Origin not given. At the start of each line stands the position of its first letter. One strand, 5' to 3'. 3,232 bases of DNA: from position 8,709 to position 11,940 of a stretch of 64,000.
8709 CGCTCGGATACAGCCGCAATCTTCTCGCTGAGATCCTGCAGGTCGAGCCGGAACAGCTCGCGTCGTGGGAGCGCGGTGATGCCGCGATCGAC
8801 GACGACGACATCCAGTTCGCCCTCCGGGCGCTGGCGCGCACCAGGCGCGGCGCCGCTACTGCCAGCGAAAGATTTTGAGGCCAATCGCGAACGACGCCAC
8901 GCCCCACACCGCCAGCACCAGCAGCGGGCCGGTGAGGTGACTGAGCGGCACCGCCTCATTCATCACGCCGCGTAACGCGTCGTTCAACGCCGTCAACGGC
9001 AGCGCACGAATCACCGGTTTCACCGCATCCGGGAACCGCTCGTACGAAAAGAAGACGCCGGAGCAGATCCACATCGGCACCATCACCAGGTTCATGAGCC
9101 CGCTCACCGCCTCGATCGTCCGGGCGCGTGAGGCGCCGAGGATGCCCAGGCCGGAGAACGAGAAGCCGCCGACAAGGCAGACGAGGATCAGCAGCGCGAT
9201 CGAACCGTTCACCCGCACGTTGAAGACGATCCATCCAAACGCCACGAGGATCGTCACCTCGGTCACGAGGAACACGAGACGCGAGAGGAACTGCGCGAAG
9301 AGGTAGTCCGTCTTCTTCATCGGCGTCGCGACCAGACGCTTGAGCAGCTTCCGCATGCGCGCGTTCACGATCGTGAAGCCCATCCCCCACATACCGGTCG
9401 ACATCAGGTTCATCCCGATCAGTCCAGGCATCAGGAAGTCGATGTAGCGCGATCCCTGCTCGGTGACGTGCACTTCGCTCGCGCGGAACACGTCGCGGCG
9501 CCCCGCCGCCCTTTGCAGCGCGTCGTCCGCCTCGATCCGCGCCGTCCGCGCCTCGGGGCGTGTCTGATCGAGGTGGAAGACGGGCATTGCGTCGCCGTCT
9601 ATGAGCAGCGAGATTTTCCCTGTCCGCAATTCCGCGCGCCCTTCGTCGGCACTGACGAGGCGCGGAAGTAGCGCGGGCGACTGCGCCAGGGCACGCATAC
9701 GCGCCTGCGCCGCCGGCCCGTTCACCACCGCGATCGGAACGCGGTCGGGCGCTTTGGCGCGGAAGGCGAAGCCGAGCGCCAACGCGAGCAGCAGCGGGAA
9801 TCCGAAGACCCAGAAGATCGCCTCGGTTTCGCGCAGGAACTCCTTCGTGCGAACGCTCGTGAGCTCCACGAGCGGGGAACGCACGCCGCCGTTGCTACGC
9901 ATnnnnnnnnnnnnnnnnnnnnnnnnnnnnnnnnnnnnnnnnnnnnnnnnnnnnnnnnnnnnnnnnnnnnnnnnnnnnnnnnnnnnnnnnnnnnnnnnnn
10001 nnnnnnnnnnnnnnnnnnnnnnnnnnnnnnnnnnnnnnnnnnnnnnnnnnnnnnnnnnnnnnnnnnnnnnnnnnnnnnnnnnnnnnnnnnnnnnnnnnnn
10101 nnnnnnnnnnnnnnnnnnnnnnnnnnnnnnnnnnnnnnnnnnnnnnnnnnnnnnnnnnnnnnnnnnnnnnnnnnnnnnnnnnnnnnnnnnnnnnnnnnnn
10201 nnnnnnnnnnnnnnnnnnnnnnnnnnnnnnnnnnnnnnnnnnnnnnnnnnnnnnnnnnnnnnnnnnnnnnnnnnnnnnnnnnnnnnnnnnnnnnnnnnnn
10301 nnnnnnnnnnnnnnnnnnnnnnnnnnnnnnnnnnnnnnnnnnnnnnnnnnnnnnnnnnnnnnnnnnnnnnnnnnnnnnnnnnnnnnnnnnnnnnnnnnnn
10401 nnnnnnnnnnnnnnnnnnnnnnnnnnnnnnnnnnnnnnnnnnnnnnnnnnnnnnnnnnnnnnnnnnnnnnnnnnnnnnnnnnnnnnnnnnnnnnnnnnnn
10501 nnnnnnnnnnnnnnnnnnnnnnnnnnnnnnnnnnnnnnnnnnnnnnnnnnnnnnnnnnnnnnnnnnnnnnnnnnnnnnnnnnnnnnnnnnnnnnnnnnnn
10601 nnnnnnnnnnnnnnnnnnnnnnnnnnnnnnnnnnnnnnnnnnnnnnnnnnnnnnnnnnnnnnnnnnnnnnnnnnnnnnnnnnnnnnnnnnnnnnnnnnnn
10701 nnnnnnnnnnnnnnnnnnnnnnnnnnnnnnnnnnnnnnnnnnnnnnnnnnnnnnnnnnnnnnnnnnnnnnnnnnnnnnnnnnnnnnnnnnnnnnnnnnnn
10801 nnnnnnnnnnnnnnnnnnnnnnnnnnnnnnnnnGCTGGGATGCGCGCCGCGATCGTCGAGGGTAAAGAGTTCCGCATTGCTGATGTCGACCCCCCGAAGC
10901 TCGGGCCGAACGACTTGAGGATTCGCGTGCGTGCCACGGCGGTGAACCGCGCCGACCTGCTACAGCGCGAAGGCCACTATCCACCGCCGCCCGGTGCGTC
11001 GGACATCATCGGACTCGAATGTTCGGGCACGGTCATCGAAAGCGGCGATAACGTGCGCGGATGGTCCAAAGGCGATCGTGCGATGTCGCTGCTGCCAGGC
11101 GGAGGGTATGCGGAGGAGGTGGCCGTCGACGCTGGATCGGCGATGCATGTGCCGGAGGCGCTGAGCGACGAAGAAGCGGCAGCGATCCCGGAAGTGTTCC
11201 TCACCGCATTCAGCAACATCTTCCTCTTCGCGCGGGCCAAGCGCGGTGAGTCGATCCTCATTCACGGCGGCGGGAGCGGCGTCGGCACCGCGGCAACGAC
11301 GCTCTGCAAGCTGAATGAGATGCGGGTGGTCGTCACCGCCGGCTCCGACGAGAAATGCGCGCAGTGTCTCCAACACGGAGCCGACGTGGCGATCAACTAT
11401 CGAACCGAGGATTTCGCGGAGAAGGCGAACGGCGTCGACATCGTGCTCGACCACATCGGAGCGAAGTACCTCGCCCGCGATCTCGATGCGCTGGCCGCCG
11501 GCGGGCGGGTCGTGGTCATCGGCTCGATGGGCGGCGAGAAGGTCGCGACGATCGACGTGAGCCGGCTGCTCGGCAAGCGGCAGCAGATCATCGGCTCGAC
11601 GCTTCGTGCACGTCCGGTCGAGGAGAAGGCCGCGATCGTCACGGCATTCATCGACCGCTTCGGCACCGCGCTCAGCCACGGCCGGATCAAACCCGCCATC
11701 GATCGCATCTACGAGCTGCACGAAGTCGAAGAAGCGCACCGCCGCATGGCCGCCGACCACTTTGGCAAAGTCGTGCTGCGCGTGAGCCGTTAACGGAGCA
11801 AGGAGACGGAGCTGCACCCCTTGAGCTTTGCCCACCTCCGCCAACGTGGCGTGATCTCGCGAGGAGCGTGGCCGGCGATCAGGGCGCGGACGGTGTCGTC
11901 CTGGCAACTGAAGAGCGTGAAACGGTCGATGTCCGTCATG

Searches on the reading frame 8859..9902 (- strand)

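Call 79: search_protein_families(library=pfam, proteins=[window:8859-9902:-], max_evalue=0.0001)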
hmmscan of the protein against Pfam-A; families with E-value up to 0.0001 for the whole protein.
window:8859-9902:- (348 aa): 2 families
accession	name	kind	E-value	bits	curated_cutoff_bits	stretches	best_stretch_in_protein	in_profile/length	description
PF12698.13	ABC2_membrane_3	-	3.9e-31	108.9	31.6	1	29-342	4-346/347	ABC-2 family transporter protein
PF01061.29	ABC2_membrane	-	3.2e-24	86.1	26.9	1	154-314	51-210/211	ABC-2 type transporter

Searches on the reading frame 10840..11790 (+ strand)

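Call 79: search_protein_families(library=pfam, proteins=[window:10840-11790:+], max_evalue=0.0001)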
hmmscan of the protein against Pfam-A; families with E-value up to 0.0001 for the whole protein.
window:10840-11790:+ (317 aa): 3 families
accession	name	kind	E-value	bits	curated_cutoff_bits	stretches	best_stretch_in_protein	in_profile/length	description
PF00107.32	ADH_zinc_N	-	3.5e-23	82.4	31.8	1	147-259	1-117/129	Zinc-binding dehydrogenase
PF13602.12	ADH_zinc_N_2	-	7.7e-22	79.1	27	1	180-313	2-134/134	Zinc-binding dehydrogenase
PF08240.17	ADH_N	-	5.2e-15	56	23.5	1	22-106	1-104/104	Alcohol dehydrogenase GroES-like domain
